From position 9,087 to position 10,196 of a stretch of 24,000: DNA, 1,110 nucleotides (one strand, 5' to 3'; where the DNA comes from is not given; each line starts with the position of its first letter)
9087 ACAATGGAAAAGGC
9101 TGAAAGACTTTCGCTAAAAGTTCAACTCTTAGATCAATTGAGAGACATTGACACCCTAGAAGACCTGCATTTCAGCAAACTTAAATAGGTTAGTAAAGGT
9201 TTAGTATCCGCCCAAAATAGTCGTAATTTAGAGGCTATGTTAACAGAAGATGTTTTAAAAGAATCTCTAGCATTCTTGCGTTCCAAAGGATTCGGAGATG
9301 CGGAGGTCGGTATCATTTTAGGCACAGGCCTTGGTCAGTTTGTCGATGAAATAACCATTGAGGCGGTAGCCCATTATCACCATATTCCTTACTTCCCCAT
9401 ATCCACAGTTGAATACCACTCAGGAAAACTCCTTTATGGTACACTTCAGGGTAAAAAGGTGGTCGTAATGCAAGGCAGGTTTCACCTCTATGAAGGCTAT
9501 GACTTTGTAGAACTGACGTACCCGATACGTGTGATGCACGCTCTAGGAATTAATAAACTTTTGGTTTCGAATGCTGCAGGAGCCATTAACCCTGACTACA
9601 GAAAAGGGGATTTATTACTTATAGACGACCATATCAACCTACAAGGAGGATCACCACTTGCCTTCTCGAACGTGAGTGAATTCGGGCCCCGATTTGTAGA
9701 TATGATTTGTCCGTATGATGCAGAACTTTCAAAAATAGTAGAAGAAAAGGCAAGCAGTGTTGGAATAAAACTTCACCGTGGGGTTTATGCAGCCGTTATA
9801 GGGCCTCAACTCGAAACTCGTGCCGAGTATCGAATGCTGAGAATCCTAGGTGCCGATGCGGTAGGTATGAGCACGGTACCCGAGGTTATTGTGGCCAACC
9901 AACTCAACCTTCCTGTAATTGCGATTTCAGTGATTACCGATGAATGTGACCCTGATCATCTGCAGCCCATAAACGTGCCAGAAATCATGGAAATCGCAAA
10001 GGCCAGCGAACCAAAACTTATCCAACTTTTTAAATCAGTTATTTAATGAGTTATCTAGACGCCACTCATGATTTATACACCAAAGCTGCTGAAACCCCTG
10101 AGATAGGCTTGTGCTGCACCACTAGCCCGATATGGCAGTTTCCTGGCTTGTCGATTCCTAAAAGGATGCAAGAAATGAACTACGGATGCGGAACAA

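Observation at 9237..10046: PNP scaffold with an MTAP-like Asp at the purine-selectivity position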

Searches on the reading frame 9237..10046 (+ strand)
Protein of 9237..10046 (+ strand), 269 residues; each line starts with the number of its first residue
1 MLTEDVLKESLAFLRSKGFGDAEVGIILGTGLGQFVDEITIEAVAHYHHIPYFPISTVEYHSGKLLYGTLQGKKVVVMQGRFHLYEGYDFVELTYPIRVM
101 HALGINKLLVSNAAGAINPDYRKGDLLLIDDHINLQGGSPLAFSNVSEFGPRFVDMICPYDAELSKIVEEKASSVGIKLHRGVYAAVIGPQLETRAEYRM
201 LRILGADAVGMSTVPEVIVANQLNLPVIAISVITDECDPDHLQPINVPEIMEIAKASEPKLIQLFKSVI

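Call 4: search_protein_families(library=pfam, proteins=[window:9237-10046:+])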
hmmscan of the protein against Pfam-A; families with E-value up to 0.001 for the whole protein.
window:9237-10046:+ (269 aa): 1 family
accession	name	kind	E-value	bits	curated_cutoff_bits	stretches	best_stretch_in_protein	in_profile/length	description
PF01048.26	PNP_UDP_1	-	1.7e-53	181.9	25.1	1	24-269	2-232/233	Phosphorylase superfamily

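Call 5: search_protein_families(library=ncbifam, proteins=[window:9237-10046:+])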
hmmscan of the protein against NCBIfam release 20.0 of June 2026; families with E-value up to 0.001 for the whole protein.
window:9237-10046:+ (269 aa): 13 families
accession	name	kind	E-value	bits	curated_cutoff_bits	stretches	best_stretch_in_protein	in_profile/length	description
NF006054.0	PRK08202.1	equivalog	3.4e-101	338.3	218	1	5-269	6-271/274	purine-nucleoside phosphorylase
TIGR01700.1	PNPH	equivalog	1.5e-88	296.4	293.35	1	24-269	2-248/249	purine nucleoside phosphorylase I, inosine and guanosine-specific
TIGR01697.1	PNPH-PUNA-XAPA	subfamily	1.6e-86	289.7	197.1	1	23-269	1-246/247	inosine/guanosine/xanthosine phosphorylase family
TIGR01698.1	PUNP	equivalog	2.2e-64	217.2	302.6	1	24-269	2-244/245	purine-nucleoside phosphorylase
TIGR01699.1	XAPA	equivalog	6e-58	196.3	370.9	1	24-259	2-237/248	xanthosine phosphorylase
TIGR01694.1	MTAP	equivalog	1.7e-28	99.6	274.85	1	24-269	2-238/240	S-methyl-5'-thioadenosine phosphorylase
NF006334.0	PRK08564.1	equivalog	1.5e-26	93.1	382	1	22-269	8-247/267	S-methyl-5'-thioadenosine phosphorylase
NF006599.0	PRK09136.1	equivalog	7e-22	77.8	223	1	60-259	32-234/247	S-methyl-5'-thioinosine phosphorylase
NF006492.0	PRK08931.1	equivalog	1.1e-18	67.6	437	1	60-268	34-243/291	S-methyl-5'-thioadenosine phosphorylase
NF005876.0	PRK07823.1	equivalog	3.5e-17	62.4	306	1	21-235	5-207/267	S-methyl-5'-thioadenosine phosphorylase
NF005657.0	PRK07432.1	equivalog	4.5e-14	52.3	453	1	22-241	4-220/291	S-methyl-5'-thioadenosine phosphorylase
TIGR03468.1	HpnG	hypoth_equivalog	6.7e-05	22.5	187.1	1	158-238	80-159/212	hopanoid-associated phosphorylase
NF004079.0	PRK05584.1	equivalog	0.00022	20.8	169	1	58-240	26-203/232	5'-methylthioadenosine/adenosylhomocysteine nucleosidase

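Call 6: search_solved_structures(query=window:9237-10043:+, show_alignments=5, max_evalue=0.00001)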
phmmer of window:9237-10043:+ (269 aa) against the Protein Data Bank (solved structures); distinct sequences matched with E-value up to 0.00001: 59.
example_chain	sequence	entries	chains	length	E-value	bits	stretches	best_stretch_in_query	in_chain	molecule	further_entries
4lna_A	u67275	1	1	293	1.2e-87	297.1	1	7-268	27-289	Purine nucleoside phosphorylase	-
4m1e_A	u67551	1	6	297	2.4e-77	263.3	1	17-267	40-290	Purine nucleoside phosphorylase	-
8swu_A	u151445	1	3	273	4e-77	262.6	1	7-268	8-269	Purine nucleoside phosphorylase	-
8swt_A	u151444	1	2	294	1.6e-74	254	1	6-268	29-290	Purine nucleoside phosphorylase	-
3la8_A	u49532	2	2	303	2.1e-63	217.7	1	8-254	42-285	Putative purine nucleoside phosphorylase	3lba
6tk9_A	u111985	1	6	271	6.4e-62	212.8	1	5-260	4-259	Purine nucleoside phosphorylase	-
4ear_A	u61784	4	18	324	1.3e-60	208.5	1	8-264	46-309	Purine nucleoside phosphorylase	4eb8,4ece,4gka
2a0x_A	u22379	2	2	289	1.8e-60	208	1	13-264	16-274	Purine nucleoside phosphorylase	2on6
3gb9_A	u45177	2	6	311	3.3e-60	207.2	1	13-264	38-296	Purine nucleoside phosphorylase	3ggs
1m73_E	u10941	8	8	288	3.4e-60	207.1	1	13-264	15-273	PURINE NUCLEOSIDE PHOSPHORYLASE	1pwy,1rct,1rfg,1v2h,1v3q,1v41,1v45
2a0y_A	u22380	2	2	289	3.4e-60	207.1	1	13-264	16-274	Purine nucleoside phosphorylase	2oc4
1pf7_E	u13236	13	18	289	3.4e-60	207.1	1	13-264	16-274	PURINE NUCLEOSIDE PHOSPHORYLASE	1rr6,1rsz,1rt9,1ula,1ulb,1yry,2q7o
2a0w_A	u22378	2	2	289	3.4e-60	207.1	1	13-264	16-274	Purine nucleoside phosphorylase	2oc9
7zsl_A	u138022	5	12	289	4.7e-60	206.7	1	13-264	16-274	Purine nucleoside phosphorylase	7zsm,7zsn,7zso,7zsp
3phb_E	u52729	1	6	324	4.7e-60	206.6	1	13-264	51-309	Purine nucleoside phosphorylase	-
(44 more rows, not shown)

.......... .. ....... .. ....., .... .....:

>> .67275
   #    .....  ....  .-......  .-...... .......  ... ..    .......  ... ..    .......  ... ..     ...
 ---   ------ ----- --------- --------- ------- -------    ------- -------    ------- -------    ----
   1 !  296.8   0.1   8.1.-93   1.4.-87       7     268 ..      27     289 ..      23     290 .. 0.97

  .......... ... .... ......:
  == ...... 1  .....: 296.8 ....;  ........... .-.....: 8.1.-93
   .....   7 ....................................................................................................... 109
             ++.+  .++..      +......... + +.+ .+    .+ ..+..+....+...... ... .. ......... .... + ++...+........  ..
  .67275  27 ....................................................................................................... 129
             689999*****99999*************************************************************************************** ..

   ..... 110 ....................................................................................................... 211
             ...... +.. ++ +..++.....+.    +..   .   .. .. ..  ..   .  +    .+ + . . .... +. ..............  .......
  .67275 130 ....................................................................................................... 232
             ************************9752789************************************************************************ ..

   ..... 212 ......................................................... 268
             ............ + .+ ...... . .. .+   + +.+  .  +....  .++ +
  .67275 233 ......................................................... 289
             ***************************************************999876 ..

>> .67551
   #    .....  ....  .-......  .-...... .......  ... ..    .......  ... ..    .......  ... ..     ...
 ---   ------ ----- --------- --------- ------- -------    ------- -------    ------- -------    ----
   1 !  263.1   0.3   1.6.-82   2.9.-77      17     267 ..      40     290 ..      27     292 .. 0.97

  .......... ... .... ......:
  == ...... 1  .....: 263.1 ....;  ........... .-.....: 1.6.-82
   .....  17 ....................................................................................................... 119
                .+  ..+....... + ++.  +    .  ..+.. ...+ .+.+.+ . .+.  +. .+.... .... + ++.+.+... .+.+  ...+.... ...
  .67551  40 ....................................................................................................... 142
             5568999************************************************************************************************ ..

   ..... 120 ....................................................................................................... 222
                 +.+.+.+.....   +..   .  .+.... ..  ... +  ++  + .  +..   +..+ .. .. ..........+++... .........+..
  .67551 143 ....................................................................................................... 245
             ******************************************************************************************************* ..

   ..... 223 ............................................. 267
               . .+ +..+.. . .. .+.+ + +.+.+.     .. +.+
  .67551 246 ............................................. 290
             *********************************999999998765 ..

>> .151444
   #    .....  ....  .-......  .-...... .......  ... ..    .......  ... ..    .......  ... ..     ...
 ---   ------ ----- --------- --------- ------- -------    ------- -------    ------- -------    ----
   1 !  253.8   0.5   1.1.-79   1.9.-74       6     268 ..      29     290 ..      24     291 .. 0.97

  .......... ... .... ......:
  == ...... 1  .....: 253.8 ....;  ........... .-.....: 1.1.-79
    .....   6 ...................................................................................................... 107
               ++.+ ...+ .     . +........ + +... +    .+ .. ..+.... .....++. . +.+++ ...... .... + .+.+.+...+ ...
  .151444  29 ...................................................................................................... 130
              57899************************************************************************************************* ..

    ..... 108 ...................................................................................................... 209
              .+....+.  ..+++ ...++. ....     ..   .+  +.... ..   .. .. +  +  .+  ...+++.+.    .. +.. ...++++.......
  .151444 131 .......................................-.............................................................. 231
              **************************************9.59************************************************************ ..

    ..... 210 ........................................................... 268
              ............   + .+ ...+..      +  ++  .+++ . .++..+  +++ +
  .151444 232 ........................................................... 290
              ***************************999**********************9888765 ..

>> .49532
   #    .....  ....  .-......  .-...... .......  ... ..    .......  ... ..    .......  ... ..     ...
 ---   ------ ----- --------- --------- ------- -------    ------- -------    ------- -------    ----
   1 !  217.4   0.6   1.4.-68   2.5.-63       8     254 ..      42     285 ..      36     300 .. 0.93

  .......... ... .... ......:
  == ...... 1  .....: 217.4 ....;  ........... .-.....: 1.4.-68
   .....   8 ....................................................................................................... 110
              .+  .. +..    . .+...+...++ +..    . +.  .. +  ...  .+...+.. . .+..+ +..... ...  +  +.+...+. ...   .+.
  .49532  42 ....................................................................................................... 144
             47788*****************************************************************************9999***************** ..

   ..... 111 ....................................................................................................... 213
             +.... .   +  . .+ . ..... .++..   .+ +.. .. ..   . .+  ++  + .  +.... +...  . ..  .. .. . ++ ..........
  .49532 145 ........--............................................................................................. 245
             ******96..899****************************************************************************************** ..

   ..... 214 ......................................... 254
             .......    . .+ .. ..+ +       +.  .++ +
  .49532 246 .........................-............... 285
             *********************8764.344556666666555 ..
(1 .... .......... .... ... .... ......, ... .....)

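Call 7: find_homologous_proteins(query=window:9237-10043:+, max_evalue=1e-20)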
Query window:9237-10043:+ (269 aa): 8000 proteins with E <= 1e-20 among 8000 candidates; the best 120 are listed.
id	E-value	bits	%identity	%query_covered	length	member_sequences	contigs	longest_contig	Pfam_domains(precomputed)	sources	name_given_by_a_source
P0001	5.5e-171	585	98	100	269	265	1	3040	PF01048.27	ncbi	-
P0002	4.6e-156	536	88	100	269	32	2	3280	PF01048.27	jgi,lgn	-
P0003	8.5e-143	493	80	100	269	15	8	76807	PF01048.27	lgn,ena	-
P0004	1.1e-141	489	80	100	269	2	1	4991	PF01048.27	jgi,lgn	jgi:purine-nucleoside phosphorylase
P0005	1.4e-141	489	80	100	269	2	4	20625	PF01048.27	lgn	-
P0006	7.3e-141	486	80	100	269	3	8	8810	PF01048.27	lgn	-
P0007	7.4e-133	460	80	97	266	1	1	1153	PF01048.27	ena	-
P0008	2.0e-132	459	75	100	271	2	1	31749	PF01048.27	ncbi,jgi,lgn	ncbi:MAG: purine nucleoside phosphorylase 1 [Bacteroidota bacterium]|jgi:purine-nucleoside phosphory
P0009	4.6e-132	457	76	100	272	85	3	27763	PF01048.27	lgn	-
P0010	7.2e-132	457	76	100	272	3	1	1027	PF01048.27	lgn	-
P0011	1.0e-131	456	75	100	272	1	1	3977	PF01048.27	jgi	jgi:purine-nucleoside phosphorylase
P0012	1.7e-131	456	81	90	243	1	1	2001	PF01048.27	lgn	-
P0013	2.3e-131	455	76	100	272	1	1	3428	PF01048.27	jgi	jgi:purine-nucleoside phosphorylase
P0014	2.0e-130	452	75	100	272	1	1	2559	PF01048.27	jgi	jgi:purine-nucleoside phosphorylase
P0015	3.3e-130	451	76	100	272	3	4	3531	PF01048.27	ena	-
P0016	1.3e-128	446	75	100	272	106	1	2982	PF01048.27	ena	-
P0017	1.2e-127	443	71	100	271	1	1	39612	PF01048.27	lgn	-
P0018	2.4e-125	435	70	100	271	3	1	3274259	PF01048.27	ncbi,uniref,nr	ncbi:purine-nucleoside phosphorylase [Flagellimonas lutaonensis]|uniref:Purine nucleoside phosphoryl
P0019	3.8e-125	435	72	100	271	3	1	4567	PF01048.27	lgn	-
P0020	3.8e-125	435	71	100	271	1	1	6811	PF01048.27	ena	-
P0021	5.6e-125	434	71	100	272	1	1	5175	PF01048.27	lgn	-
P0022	7.4e-125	434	70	100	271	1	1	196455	PF01048.27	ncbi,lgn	-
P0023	7.5e-125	434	70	100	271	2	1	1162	PF01048.27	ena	-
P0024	8.1e-125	434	70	100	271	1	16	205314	PF01048.27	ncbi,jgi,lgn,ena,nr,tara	ncbi:MAG: purine-nucleoside phosphorylase [Muricauda sp.]|nr:purine-nucleoside phosphorylase [Allomu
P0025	8.7e-125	434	70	100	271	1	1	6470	PF01048.27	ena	-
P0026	1.2e-124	433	70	100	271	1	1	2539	PF01048.27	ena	-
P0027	1.6e-124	433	71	100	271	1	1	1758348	PF01048.27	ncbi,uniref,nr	ncbi:purine-nucleoside phosphorylase [Croceivirga thetidis]|uniref:Purine nucleoside phosphorylase n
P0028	2.1e-124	432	69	100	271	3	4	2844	PF01048.27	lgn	-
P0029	2.3e-124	432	70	100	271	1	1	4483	PF01048.27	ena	-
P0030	2.3e-124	432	71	100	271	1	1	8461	PF01048.27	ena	-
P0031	2.3e-124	432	70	98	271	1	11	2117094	PF01048.27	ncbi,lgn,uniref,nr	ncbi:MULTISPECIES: purine-nucleoside phosphorylase [Maribacter]|uniref:Purine nucleoside phosphoryla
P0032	2.4e-124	432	70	98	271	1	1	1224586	PF01048.27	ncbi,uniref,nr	ncbi:purine-nucleoside phosphorylase [Maribacter aurantiacus]|uniref:Purine nucleoside phosphorylase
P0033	3.5e-124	432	69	100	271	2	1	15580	PF01048.27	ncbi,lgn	-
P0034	3.8e-124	432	69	100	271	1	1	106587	PF01048.27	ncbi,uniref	ncbi:purine-nucleoside phosphorylase [Maribacter sp. 2307ULW6-5]|uniref:purine-nucleoside phosphoryl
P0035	5.2e-124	431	71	100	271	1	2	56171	PF01048.27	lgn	-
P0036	5.4e-124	431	70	100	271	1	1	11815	PF01048.27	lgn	-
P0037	6.9e-124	431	69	100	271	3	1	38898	PF01048.27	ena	-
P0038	7.1e-124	431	70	100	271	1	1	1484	PF01048.27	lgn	-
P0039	8.1e-124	430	68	100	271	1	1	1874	PF01048.27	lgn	-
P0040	9.2e-124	430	70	100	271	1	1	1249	PF01048.27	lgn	-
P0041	1.4e-123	430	70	98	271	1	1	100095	PF01048.27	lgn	-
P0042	1.6e-123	429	69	100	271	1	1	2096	PF01048.27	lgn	-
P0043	1.9e-123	429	69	100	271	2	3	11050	PF01048.27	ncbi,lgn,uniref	ncbi:purine-nucleoside phosphorylase [Zeaxanthinibacter enoshimensis]|uniref:purine-nucleoside phosp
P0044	2.0e-123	429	69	98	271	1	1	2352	PF01048.27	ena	-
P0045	2.1e-123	429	68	100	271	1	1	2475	PF01048.27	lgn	-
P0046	2.1e-123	429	68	100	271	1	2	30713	PF01048.27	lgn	-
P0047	2.4e-123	429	70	100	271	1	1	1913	PF01048.27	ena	-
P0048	2.7e-123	429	69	100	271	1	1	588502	PF01048.27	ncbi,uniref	ncbi:purine-nucleoside phosphorylase [Allomuricauda sp. d1]|uniref:purine-nucleoside phosphorylase n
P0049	3.0e-123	429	70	100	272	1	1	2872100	PF01048.27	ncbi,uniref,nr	ncbi:purine-nucleoside phosphorylase [Nonlabens ponticola]|uniref:Purine nucleoside phosphorylase n=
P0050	3.1e-123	429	69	100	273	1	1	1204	PF01048.27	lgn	-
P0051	3.4e-123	428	68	100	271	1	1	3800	PF01048.27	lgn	-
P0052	3.5e-123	428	68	100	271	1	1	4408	PF01048.27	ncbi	ncbi:MAG: purine-nucleoside phosphorylase [Bacteroidota bacterium]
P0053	3.6e-123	428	68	100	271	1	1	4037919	PF01048.27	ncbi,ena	-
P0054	4.2e-123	428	69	100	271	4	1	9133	PF01048.27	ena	-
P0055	4.4e-123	428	69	100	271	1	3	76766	PF01048.27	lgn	-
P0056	4.5e-123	428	69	100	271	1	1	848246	PF01048.27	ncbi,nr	nr:purine-nucleoside phosphorylase [Allomuricauda sp.]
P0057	4.6e-123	428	68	100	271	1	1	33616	PF01048.27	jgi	jgi:purine-nucleoside phosphorylase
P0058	4.7e-123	428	69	100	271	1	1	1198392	PF01048.27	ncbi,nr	nr:purine-nucleoside phosphorylase [uncultured Allomuricauda sp.]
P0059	5.2e-123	428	69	100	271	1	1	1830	PF01048.27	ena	-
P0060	5.6e-123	428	69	100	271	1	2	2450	PF01048.27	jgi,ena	-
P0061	5.7e-123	428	68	100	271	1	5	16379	PF01048.27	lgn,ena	-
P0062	5.9e-123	428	67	100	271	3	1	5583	PF01048.27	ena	-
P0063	6.8e-123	427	69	100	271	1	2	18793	PF01048.27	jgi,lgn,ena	jgi:purine-nucleoside phosphorylase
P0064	7.2e-123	427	69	100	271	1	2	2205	PF01048.27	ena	-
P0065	7.3e-123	427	69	100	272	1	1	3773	PF01048.27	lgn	-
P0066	8.3e-123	427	69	100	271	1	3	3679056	PF01048.27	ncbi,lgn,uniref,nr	ncbi:purine-nucleoside phosphorylase [uncultured Allomuricauda sp.]|uniref:purine-nucleoside phospho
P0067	8.4e-123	427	69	100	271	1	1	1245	PF01048.27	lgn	-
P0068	8.5e-123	427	69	100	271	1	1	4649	PF01048.27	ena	-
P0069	8.7e-123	427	69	100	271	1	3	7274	PF01048.27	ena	-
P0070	9.2e-123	427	69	100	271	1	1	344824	PF01048.27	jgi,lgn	-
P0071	9.3e-123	427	69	100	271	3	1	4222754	PF01048.27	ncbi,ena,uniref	ncbi:purine-nucleoside phosphorylase [Flagellimonas sp.]|uniref:purine-nucleoside phosphorylase n=1 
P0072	9.3e-123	427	68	100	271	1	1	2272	PF01048.27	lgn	-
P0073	9.5e-123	427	69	100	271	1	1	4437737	PF01048.27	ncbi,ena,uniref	ncbi:purine-nucleoside phosphorylase [Flagellimonas sp.]|uniref:purine-nucleoside phosphorylase n=1 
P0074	1.0e-122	427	70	100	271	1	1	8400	PF01048.27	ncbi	-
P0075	1.1e-122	427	69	98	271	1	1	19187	PF01048.27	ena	-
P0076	1.1e-122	427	69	100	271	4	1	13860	PF01048.27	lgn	-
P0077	1.3e-122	427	68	100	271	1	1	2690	PF01048.27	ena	-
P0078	1.3e-122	426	68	100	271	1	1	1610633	PF01048.27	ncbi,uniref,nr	ncbi:purine-nucleoside phosphorylase [Zeaxanthinibacter sp. PT1]|uniref:purine-nucleoside phosphoryl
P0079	1.4e-122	426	69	100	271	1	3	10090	PF01048.27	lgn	-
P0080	1.4e-122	426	69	98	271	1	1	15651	PF01048.27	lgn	-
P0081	1.6e-122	426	69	100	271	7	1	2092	PF01048.27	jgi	jgi:purine-nucleoside phosphorylase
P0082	1.6e-122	426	70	100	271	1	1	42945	PF01048.27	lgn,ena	-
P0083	1.8e-122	426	69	98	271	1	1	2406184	PF01048.27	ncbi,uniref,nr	ncbi:purine-nucleoside phosphorylase [Maribacter flavus]|uniref:Purine nucleoside phosphorylase n=1 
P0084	1.9e-122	426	68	100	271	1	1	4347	PF01048.27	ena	-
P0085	2.2e-122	426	69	100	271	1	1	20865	PF01048.27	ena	-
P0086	2.4e-122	426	69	100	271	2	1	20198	PF01048.27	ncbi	-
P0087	2.5e-122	426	69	100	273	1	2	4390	PF01048.27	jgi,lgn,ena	-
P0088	2.6e-122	426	68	100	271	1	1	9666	PF01048.27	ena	-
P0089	2.6e-122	426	69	100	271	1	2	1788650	PF01048.27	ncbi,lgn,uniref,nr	ncbi:purine-nucleoside phosphorylase [Muriicola jejuensis]|uniref:Purine nucleoside phosphorylase n=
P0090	2.8e-122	425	69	100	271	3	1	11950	PF01048.27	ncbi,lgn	-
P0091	3.0e-122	425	69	100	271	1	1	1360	PF01048.27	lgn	-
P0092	3.1e-122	425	69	100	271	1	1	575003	PF01048.27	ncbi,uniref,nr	ncbi:purine-nucleoside phosphorylase [Flagellimonas myxillae]|uniref:purine-nucleoside phosphorylase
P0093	3.2e-122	425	69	100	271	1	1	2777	PF01048.27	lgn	-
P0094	3.2e-122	425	69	100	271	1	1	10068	PF01048.27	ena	-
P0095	3.3e-122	425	69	100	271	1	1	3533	PF01048.27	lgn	-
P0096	3.5e-122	425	71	98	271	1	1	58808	PF01048.27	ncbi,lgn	-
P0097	3.6e-122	425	68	100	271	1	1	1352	PF01048.27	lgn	-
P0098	3.6e-122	425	68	100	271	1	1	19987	PF01048.27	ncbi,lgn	ncbi:MAG: purine-nucleoside phosphorylase [Bacteroidota bacterium]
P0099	3.9e-122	425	69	100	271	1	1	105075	PF01048.27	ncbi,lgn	-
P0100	4.0e-122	425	68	100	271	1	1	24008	PF01048.27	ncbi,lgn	ncbi:MAG: purine-nucleoside phosphorylase [Bacteroidota bacterium]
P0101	4.0e-122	425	67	100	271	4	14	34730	PF01048.27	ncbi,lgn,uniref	ncbi:purine-nucleoside phosphorylase [Muriicola sp.]|uniref:purine-nucleoside phosphorylase n=1 Tax=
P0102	4.1e-122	425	67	100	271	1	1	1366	PF01048.27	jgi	jgi:purine-nucleoside phosphorylase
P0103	4.1e-122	425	69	100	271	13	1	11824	PF01048.27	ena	-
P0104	4.3e-122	425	68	100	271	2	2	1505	PF01048.27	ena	-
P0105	4.5e-122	425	68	100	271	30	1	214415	PF01048.27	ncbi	ncbi:MAG: purine-nucleoside phosphorylase [Bacteroidota bacterium]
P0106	5.2e-122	425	69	100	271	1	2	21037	PF01048.27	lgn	-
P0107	5.3e-122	425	67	100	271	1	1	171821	PF01048.27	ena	-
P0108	5.3e-122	425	68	100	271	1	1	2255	PF01048.27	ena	-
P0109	5.7e-122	424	68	100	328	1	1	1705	PF01048.27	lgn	-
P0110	6.2e-122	424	69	100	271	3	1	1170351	PF01048.27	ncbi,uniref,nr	ncbi:purine-nucleoside phosphorylase [Muricauda sp. 2012CJ35-5]|uniref:Purine nucleoside phosphoryla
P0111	6.2e-122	424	69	100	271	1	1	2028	PF01048.27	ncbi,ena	-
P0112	7.3e-122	424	71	100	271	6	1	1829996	PF01048.27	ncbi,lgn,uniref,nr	ncbi:purine-nucleoside phosphorylase [Robiginitalea myxolifaciens]|uniref:Purine nucleoside phosphor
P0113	8.1e-122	424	68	100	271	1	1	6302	PF01048.27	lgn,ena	-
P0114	8.3e-122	424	68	100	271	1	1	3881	PF01048.27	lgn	-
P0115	8.3e-122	424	68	100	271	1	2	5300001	PF01048.27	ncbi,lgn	ncbi:purine-nucleoside phosphorylase [Flavobacteriaceae bacterium GF1]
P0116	8.4e-122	424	68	100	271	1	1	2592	PF01048.27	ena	-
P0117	9.5e-122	424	68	100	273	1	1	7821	PF01048.27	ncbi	-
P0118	9.8e-122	424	68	98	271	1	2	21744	PF01048.27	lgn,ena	-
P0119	1.1e-121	424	68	100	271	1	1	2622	PF01048.27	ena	-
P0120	1.1e-121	423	68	100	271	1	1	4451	PF01048.27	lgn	-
